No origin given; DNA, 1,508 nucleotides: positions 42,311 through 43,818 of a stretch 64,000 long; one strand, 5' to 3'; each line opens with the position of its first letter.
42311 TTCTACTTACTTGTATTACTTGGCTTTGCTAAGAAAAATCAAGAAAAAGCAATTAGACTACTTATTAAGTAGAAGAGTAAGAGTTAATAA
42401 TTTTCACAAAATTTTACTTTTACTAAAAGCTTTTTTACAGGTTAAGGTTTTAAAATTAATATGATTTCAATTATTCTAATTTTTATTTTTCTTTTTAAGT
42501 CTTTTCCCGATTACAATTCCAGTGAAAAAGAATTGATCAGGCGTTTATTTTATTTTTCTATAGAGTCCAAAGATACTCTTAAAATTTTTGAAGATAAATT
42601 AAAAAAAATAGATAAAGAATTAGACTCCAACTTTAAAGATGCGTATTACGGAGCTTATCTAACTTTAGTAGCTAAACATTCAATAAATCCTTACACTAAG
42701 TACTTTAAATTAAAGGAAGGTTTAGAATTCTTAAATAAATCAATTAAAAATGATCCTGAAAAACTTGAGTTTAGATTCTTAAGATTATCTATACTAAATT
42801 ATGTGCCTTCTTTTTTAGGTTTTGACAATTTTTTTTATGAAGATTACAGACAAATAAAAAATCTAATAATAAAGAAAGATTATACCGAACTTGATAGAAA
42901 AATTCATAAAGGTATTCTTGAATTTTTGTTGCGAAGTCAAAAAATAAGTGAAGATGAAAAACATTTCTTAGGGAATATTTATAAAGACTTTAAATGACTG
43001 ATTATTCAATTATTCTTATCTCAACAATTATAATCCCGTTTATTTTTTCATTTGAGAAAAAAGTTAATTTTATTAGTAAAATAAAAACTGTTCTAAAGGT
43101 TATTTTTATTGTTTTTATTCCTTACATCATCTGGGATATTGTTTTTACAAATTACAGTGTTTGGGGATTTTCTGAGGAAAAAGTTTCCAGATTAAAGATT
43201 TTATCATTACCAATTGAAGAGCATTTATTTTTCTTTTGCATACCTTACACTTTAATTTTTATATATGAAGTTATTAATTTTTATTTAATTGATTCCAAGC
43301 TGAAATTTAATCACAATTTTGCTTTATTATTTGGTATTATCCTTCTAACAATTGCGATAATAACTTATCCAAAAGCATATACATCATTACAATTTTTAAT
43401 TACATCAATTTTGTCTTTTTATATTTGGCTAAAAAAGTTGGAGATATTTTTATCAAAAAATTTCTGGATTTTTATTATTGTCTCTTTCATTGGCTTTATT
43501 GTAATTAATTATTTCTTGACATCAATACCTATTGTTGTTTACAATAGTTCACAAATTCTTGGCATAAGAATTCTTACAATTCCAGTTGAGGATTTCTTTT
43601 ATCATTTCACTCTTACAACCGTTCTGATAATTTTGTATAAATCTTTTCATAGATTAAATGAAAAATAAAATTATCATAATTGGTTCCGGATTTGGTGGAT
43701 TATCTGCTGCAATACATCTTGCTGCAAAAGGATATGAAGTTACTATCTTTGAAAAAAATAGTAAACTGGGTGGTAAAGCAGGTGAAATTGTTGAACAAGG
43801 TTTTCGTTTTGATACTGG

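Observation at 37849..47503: Eight-gene carotenoid operon predicted to make a glycosylated, acylated (possibly keto/monocyclic) carotenoid, headed by a TonB-like OMP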

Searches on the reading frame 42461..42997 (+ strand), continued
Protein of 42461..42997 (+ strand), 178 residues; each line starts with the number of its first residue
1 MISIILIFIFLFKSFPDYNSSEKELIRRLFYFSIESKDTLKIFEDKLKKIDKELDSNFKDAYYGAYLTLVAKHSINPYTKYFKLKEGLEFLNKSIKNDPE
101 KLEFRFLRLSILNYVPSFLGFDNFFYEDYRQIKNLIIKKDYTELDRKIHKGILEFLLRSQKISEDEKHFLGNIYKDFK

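Call 56: search_protein_families(library=pfam, proteins=[L086:10477-11385:+, L070:3032-4174:+, L081:6907-7305:+, L088:7580-8596:+, L081:8321-9070:+, L087:6500-8977:+, L018:10507-11184:+, L044:9270-9782:-, L088:9341-10618:+, L088:11049-12242:+], max_evalue=0.001)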
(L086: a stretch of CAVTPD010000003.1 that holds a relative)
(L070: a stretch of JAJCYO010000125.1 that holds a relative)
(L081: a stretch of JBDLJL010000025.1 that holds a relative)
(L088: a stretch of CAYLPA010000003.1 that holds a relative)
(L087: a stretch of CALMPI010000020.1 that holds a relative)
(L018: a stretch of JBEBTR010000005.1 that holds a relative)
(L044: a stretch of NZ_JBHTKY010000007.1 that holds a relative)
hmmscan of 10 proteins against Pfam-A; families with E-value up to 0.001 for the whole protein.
L086:10477-11385:+ (302 aa): 0 families

L070:3032-4174:+ (380 aa): 1 family
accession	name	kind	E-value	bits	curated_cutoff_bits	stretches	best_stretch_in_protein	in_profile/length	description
PF08541.16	ACP_syn_III_C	-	7.5e-10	39.3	26.6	1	285-363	2-75/90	3-Oxoacyl-[acyl-carrier-protein (ACP)] synthase III C terminal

L081:6907-7305:+ (132 aa): 0 families

L088:7580-8596:+ (338 aa): 2 families
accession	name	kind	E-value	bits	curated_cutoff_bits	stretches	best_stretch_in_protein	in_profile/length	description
PF16169.10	DUF4872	-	1.2e-55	188.4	28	1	155-331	1-173/173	Domain of unknown function (DUF4872)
PF14399.12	BtrH_N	-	1.9e-47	161.3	29.7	1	12-144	1-134/134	Butirosin biosynthesis protein H, N-terminal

L081:8321-9070:+ (249 aa): 4 families
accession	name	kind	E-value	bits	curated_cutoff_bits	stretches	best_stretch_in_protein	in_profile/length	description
PF00005.33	ABC_tran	-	5e-33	115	25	1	23-166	1-136/137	ABC transporter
PF13304.12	AAA_21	-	2.8e-11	44.5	27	1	138-198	237-300/304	AAA domain, putative AbiEii toxin, Type IV TA system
PF13476.12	AAA_23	-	4e-06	28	27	1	36-71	22-57/201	AAA domain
PF01637.24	ATPase_2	-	0.00063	20.1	33.2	1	38-146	25-108/225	ATPase domain predominantly from Archaea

L087:6500-8977:+ (825 aa): 3 families
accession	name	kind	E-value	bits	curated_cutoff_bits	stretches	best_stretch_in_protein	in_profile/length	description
PF18939.6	DUF5686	-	5.7e-35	121.3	39.2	2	118-422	1-288/669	Family of unknown function (DUF5686)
PF13715.12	CarbopepD_reg_2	-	5.2e-11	42.9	32.2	1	24-108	1-88/88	CarboxypepD_reg-like domain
PF13620.12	CarboxypepD_reg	-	1.6e-08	35.2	32.3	1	24-95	2-80/82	Carboxypeptidase regulatory-like domain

L018:10507-11184:+ (225 aa): 1 family
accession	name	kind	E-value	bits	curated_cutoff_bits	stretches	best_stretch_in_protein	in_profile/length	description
PF10988.14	DUF2807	-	4.6e-30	105.1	24.2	1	29-208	2-181/181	Putative auto-transporter adhesin, head GIN domain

L044:9270-9782:- (170 aa): 1 family
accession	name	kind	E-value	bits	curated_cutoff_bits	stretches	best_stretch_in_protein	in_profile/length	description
PF17319.7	DUF5362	-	7e-05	23.1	25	1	85-155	21-91/94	Family of unknown function (DUF5362)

L088:9341-10618:+ (425 aa): 4 families
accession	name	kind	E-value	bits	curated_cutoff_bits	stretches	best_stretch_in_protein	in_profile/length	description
PF12698.13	ABC2_membrane_3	-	5e-34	118.4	31.6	1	19-416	1-346/347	ABC-2 family transporter protein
PF01061.29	ABC2_membrane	-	1.7e-18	67.4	26.9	1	224-388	49-210/211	ABC-2 type transporter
PF12679.13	ABC2_membrane_2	-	1.2e-09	38.3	27.2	1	5-359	1-203/283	ABC-2 family transporter protein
PF12730.13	ABC2_membrane_4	-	0.0003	21.3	27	1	210-330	37-156/179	ABC-2 family transporter protein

L088:11049-12242:+ (397 aa): 4 families
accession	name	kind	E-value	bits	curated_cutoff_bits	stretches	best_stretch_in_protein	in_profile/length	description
PF00109.32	ketoacyl-synt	-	1.5e-28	100.5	20.8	1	1-235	1-250/252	Beta-ketoacyl synthase, N-terminal domain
PF02801.28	Ketoacyl-synt_C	-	4.1e-27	95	20.8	1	243-354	1-118/119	Beta-ketoacyl synthase, C-terminal domain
PF00108.29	Thiolase_N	-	6.1e-06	26.2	26.4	1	153-194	77-118/260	Thiolase, N-terminal domain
PF08545.16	ACP_syn_III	-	5.1e-05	23.5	24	1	157-195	3-41/80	3-Oxoacyl-[acyl-carrier-protein (ACP)] synthase III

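Call 57: search_protein_families(library=ncbifam, proteins=[L086:10477-11385:+, L070:3032-4174:+, L081:6907-7305:+, L088:7580-8596:+, L088:3427-4587:+, L088:12353-13432:+, L081:2866-4017:+, L081:1562-2857:+], max_evalue=0.00001)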
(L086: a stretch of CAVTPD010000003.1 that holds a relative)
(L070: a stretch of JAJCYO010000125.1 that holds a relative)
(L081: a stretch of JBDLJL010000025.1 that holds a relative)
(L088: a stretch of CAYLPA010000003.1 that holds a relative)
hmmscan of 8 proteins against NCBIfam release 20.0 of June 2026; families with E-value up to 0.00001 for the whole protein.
L086:10477-11385:+ (302 aa): 0 families

L070:3032-4174:+ (380 aa): 8 families
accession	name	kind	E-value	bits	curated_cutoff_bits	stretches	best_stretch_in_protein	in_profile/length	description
NF053539.1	resorcinol_DarB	exception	2.4e-175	583.1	550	1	3-380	2-377/377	dialkylresorcinol biosynthesis protein DarB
NF005293.2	PRK06816.1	subfamily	1e-166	554.7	450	1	4-380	1-378/378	StlD/DarB family beta-ketosynthase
NF006829.0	PRK09352.1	subfamily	3.4e-20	72.3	249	2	191-363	158-306/322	beta-ketoacyl-ACP synthase 3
TIGR00747.1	fabH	subfamily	3.2e-14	52.7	292.1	1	273-363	222-307/322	beta-ketoacyl-ACP synthase III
NF005541.0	PRK07204.1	equivalog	2.5e-09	37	402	0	280-363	236-314/329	beta-ketoacyl-ACP synthase III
NF006720.0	PRK09258.1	equivalog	2.7e-09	36.8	285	1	2-362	4-322/338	3-oxoacyl-ACP synthase III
NF004623.0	PRK05963.1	equivalog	9.6e-09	35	437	0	249-363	205-313/328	beta-ketoacyl-ACP synthase III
TIGR01930.1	AcCoA-C-Actrans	subfamily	9.5e-06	24.8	240.55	0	57-164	14-121/385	acetyl-CoA C-acyltransferase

L081:6907-7305:+ (132 aa): 2 families
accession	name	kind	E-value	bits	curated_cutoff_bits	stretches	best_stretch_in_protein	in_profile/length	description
NF053545.1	flexirubin_DarG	equivalog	1.5e-52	177.2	170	1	1-128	1-129/129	flexirubin biosynthesis protein DarG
NF053536.1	DarG_fam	subfamily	1.2e-51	174.3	70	1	1-130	1-130/131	DarG family dialkylresorcinol biosynthesis protein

L088:7580-8596:+ (338 aa): 1 family
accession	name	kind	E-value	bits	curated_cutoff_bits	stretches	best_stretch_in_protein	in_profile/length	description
NF053550.1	DarH_acyl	equivalog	5.5e-135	449.7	300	1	4-331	1-324/325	BtrH-related acyltransferase DarH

L088:3427-4587:+ (386 aa): 17 families
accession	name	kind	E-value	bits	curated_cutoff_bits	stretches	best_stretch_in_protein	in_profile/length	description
NF006618.0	PRK09185.1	subfamily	2.5e-66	224.3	407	1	1-384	2-392/394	beta-ketoacyl-ACP synthase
TIGR03150.1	fabF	equivalog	5.8e-54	183.3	493.75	1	4-382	3-406/407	beta-ketoacyl-ACP synthase II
NF005589.0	PRK07314.1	subfamily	1.6e-51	175.4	387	1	2-384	4-411/413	beta-ketoacyl-ACP synthase II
NF004618.0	PRK05952.1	equivalog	7.5e-48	163.3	455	1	135-384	133-382/384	beta-ketoacyl-ACP synthase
NF058662.1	cispenta_AmcF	equivalog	2.8e-46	158.2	325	1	66-383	55-368/369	cispentacin biosynthesis acyltransferase subunit AmcF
NF006274.0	PRK08439.1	equivalog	5.6e-40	137.4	621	1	1-384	1-405/406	beta-ketoacyl-ACP synthase II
NF005076.0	PRK06501.1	equivalog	1.1e-37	129.9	629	1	120-384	146-422/425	beta-ketoacyl-ACP synthase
NF004970.0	PRK06333.1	subfamily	1.5e-37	129.5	525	1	134-384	160-421/424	beta-ketoacyl-ACP synthase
NF005490.0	PRK07103.1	equivalog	1.9e-37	129.3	445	1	143-384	163-412/414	polyketide beta-ketoacyl:acyl carrier protein synthase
NF006587.0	PRK09116.1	equivalog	4.7e-35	121.1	470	1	142-384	157-406/408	beta-ketoacyl-ACP synthase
NF006434.0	PRK08722.1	equivalog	4.7e-29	101.5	759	1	143-385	158-414/414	beta-ketoacyl-ACP synthase II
NF005916.1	PRK07910.1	equivalog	3.9e-27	95.2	560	1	147-384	169-417/418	KasA/KasB family beta-ketoacyl-ACP synthase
NF005935.0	PRK07967.1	equivalog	1.2e-22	80.3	630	1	1-385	1-404/406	beta-ketoacyl-ACP synthase I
NF053555.1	prodigi_MBC_PigJ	equivalog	1.5e-20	73.1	900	1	107-335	471-699/759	prodigiosin MBC biosynthesis protein PigJ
NF045894.1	PKS_plus_SDR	equivalog_domain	2.8e-15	55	1740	1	145-340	169-373/1515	type I polyketide synthase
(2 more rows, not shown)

L088:12353-13432:+ (359 aa): 1 family
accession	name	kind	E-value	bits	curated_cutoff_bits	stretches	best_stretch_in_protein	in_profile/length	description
TIGR03150.1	fabF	equivalog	7.8e-06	24.8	493.75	0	70-220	86-240/407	beta-ketoacyl-ACP synthase II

L081:2866-4017:+ (383 aa): 0 families

L081:1562-2857:+ (431 aa): 9 families
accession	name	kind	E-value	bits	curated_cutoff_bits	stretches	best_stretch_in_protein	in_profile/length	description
NF053551.1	FlxY_rubin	equivalog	1.1e-214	712.9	520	1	6-429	1-424/424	flexirubin biosynthesis putative acyl-CoA ligase FlxY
NF041878.1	paak_haloarch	equivalog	7.1e-56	189.6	700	1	5-400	4-401/427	phenylacetate--CoA ligase PaaK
NF045666.1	DVU1553_fam_AMP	equivalog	8.8e-51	172.9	300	1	7-327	16-330/331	DVU_1553 family AMP-dependent CoA ligase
TIGR02155.1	PA_CoA_ligase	equivalog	5.7e-43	147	646.3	1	7-383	1-372/422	phenylacetate--CoA ligase PaaK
TIGR03335.1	F390_ftsA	equivalog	1.4e-28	99.8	458.7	1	2-321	2-323/445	coenzyme F390 synthetase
NF041217.1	BagE_FevW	exception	1.8e-12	47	800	1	13-329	12-312/424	bagremycin/ferroverdin synthetase BagE/FevW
TIGR02304.1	aden_form_hyp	equivalog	1.1e-08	34.5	251.9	1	166-343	180-346/430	F390 synthetase-related protein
NF004837.0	PRK06187.1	subfamily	1.5e-06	26.8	476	0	57-249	147-328/531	long-chain-fatty-acid--CoA ligase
NF009071.0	PRK12406.1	subfamily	8.5e-06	24.5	701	0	84-288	157-358/510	acyl-CoA synthetase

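Call 58: search_protein_families(library=ncbifam, proteins=[L086:9992-10459:+, L088:4640-5119:+, L081:6341-6886:+, L070:1631-2101:+, L038:9977-10507:+, L058:6716-7228:+, L018:9989-10489:+, L061:9797-10306:+], max_evalue=0.1)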
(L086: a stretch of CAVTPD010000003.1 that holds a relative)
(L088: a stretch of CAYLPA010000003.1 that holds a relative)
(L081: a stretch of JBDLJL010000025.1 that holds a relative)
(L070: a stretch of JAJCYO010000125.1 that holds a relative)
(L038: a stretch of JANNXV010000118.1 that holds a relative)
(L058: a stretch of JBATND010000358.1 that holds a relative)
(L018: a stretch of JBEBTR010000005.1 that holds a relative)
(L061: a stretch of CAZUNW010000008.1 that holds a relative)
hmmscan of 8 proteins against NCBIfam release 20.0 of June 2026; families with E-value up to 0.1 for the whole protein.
L086:9992-10459:+ (155 aa): 4 families
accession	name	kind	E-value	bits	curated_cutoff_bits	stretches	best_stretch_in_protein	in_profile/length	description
NF011522.0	PRK14961.1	equivalog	0.013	14.4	562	1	9-73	285-349/363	DNA polymerase III subunits gamma and tau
NF040959.1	MamA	equivalog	0.014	14.8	200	1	64-98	110-144/204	magnetosome protein MamA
NF052423.1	lpg1689_fam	equivalog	0.028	13.9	150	1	95-150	34-87/184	lpg1689 family Dot/Icm T4SS effector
NF011450.0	PRK14872.1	equivalog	0.087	12.1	407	0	6-88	17-100/338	rod shape-determining protein MreC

L088:4640-5119:+ (159 aa): 0 families

L081:6341-6886:+ (181 aa): 0 families

L070:1631-2101:+ (156 aa): 2 families
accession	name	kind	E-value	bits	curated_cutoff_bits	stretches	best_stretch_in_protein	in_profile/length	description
NF011695.0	PRK15115.1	equivalog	0.03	13.1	763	1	63-138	211-287/445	two-component system response regulator GlrR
TIGR02817.1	adh_fam_1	subfamily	0.058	12.8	284.05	1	63-126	66-130/336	zinc-binding alcohol dehydrogenase family protein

L038:9977-10507:+ (176 aa): 0 families

L058:6716-7228:+ (170 aa): 0 families

L018:9989-10489:+ (166 aa): 0 families

L061:9797-10306:+ (169 aa): 0 families

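Call 72: fold_search(model_id=the predicted structure, library=pdb)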
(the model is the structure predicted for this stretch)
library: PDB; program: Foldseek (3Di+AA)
matches with E <= 10: 419; with E <= 0.001: 0
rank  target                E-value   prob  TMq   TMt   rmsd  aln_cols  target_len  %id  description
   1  7xc7_D                6.3e-02  0.98  0.42  0.15   8.9       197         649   18  Cryo-EM structure of a bacterial protein complex (released 2022-11-16)
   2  2pl2_A                1.2e-01  0.97  0.43  0.40  10.2       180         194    9  Crystal structure of TTC0263: a thermophilic TPR protein in Thermus thermophilus HB27 (released 2008-03-04)
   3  4abn_B                3.5e-01  0.87  0.45  0.22  11.7       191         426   12  Crystal structure of full length mouse Strap (TTC5) (released 2012-01-25)
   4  9uj2_A                3.9e-01  0.41  0.29  0.24  13.0       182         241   13  14-3-3 zeta chimera with the S202R peptide of SARS-CoV-2 N (residues 200-213) (released 2025-05-21)
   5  5fzq_A                4.1e-01  0.93  0.37  0.55   5.3       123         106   15  Designed TPR Protein M4N (released 2016-10-12)
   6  6bqs_MODEL_1_A        4.3e-01  0.95  0.48  0.43   8.1       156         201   12  HusA haemophore from Porphyromonas gingivalis (released 2018-10-10)
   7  8odn_B                4.3e-01  0.35  0.26  0.25  13.6       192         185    9  RcpA-TadD with C13 symmetry from the Pseudomonas aeruginosa Tight Adherence Secretion System (released 2023-09-27)
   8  4e2e                  4.3e-01  0.28  0.27  0.22  12.8       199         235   10  Crystal structure of a tyrosine 3-monooxygenase/tryptophan 5-monooxygenase activation protein, gamma polypeptide (YWHAG) (released 2012-03-21)
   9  3kd7_B                5.0e-01  0.75  0.34  0.50   5.6       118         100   15  Designed TPR module (CTPR390) in complex with its peptide-ligand (Hsp90 peptide) (released 2010-02-02)
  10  5nnr_A                5.0e-01  0.66  0.39  0.14   8.9       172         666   16  Structure of Naa15/Naa10 bound to HypK-THB (released 2017-06-14)
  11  3lca_A                5.0e-01  0.44  0.33  0.17  10.2       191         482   16  Structure of Tom71 complexed with Hsp70 Ssa1 C terminal tail indicating conformational plasticity (released 2010-12-22)
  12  5lfl_B                5.3e-01  0.47  0.33  0.33  11.2       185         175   14  MamA RS-1 ArsTM double mutant (released 2017-08-02)
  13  3cvp_A                5.3e-01  0.25  0.26  0.20  10.0       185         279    9  Structure of Peroxisomal Targeting Signal 1 (PTS1) binding domain of Trypanosoma brucei Peroxin 5 (TbPEX5)complexed to (released 2008-06-24)
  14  4rzp_A                6.1e-01  0.35  0.31  0.26   9.4       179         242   16  Crystal Structure of Engineered Protein. Northeast Structural Genomics Consortium (NESG) Target OR366. (released 2015-01-07)
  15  7oqw_A                6.1e-01  0.25  0.26  0.21  12.9       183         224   15  Ternary complex of 14-3-3 sigma, Amot-p130 phosphopeptide, and WQ178 (released 2022-06-22)
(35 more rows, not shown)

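Call 76: search_protein_families(library=pfam, proteins=[L030:10501-11022:+, L030:11164-12351:-, L030:5821-7257:+, L031:10387-10848:+, L031:10850-11446:-, L031:5566-8937:+, L041:3156-4040:+, L041:7531-8238:-, L054:10402-10854:+, L054:6634-8898:+], max_evalue=0.001)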
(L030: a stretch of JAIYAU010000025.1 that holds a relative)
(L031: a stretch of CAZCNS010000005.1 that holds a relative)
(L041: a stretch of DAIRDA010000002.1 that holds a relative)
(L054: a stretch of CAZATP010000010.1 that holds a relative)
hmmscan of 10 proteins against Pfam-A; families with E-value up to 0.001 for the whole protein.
L030:10501-11022:+ (173 aa): 1 family
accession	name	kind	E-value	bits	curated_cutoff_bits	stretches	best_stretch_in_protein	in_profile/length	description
PF00293.34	NUDIX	-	2.2e-21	76.7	21.1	1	30-150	2-125/134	NUDIX domain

L030:11164-12351:- (395 aa): 1 family
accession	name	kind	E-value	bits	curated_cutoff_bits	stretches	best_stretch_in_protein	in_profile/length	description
PF00202.27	Aminotran_3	-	2.9e-95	319.8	30.5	1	15-388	5-401/403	Aminotransferase class-III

L030:5821-7257:+ (478 aa): 0 families

L031:10387-10848:+ (153 aa): 0 families

L031:10850-11446:- (198 aa): 1 family
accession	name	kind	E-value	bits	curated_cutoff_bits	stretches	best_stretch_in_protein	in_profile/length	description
PF04286.17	DUF445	-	2.2e-29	103.9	33.8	2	7-85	1-77/368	Protein of unknown function (DUF445)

L031:5566-8937:+ (1123 aa): 4 families
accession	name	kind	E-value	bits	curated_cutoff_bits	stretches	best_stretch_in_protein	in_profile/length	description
PF18911.6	PKD_4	-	7.9e-84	276.3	27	7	783-854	13-82/85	PKD domain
PF00801.26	PKD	-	1.5e-41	140.7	23.5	3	787-847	14-73/80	PKD domain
PF13585.12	CHU_C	-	8.2e-14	51.9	27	1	1038-1120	3-85/86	CHU_C Type IX secretion signal domain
PF08329.16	ChitinaseA_N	-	1.8e-07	31.4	21.2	0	824-855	76-107/133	Chitinase A, N-terminal domain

L041:3156-4040:+ (294 aa): 4 families
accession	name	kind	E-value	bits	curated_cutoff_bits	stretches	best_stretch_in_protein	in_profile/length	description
PF13411.12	MerR_1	-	5e-16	59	21.6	1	4-66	1-62/69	MerR HTH family regulatory protein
PF00376.29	MerR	-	2.7e-09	37.1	28.2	1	5-42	1-38/38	MerR family regulatory protein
PF02310.24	B12-binding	-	5e-05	23.6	32.1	1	185-263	9-87/121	B12 binding domain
PF02607.22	B12-binding_2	-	0.0002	21.9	23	1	96-162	4-70/74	B12 binding domain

L041:7531-8238:- (235 aa): 1 family
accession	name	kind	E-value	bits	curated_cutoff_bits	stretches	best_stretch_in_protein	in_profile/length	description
PF06439.18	3keto-disac_hyd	-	6.6e-37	127.8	26.8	1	30-226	3-185/187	3-keto-disaccharide hydrolase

L054:10402-10854:+ (150 aa): 1 family
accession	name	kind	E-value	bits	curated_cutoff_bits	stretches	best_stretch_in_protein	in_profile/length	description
PF04116.19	FA_hydroxylase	-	6.7e-11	43.2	31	1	13-139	2-120/132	Fatty acid hydroxylase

L054:6634-8898:+ (754 aa): 6 families
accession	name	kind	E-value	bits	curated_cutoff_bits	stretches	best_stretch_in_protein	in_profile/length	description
PF08448.16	PAS_4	-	2.7e-39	134.3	23.1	3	27-134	2-109/110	PAS fold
PF13426.13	PAS_9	-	1.9e-27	96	27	2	31-131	2-102/103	PAS domain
PF00989.32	PAS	-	3.3e-21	75.8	22.6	2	21-130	2-113/113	PAS fold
PF13188.13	PAS_8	-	9.9e-15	54.3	21.8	1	298-355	1-55/65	PAS domain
PF02518.31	HATPase_c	-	9.8e-14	52.2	26.4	1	662-749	5-110/111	Histidine kinase-, DNA gyrase B-, and HSP90-like ATPase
PF07730.19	HisKA_3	-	4.5e-12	46.8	24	1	551-618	1-67/68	Histidine kinase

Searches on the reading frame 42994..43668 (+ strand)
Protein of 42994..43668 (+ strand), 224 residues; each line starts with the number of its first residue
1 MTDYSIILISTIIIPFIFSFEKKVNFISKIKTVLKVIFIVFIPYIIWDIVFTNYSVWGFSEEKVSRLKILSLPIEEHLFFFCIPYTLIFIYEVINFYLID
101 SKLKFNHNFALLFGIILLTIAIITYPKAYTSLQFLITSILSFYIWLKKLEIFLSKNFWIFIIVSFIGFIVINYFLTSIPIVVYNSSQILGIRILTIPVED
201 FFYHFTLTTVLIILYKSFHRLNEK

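Call 3: search_protein_families(library=pfam, proteins=[window:42994-43668:+], max_evalue=0.01)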
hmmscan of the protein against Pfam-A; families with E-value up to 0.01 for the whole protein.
window:42994-43668:+ (224 aa): 1 family
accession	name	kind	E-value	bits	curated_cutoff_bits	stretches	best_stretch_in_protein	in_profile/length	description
PF18916.5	Lycopene_cyc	-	6.5e-29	100.8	27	2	127-218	2-92/92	Lycopene cyclase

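Call 4: search_protein_families(library=ncbifam, proteins=[window:42994-43668:+], max_evalue=0.01)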
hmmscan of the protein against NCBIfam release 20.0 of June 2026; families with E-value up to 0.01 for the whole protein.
window:42994-43668:+ (224 aa): 1 family
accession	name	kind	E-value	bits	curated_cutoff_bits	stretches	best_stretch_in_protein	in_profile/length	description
TIGR03462.1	CarR_dom_SF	subfamily_domain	3.2e-27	94.9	39.4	2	3-91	2-89/89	lycopene cyclase domain-containing protein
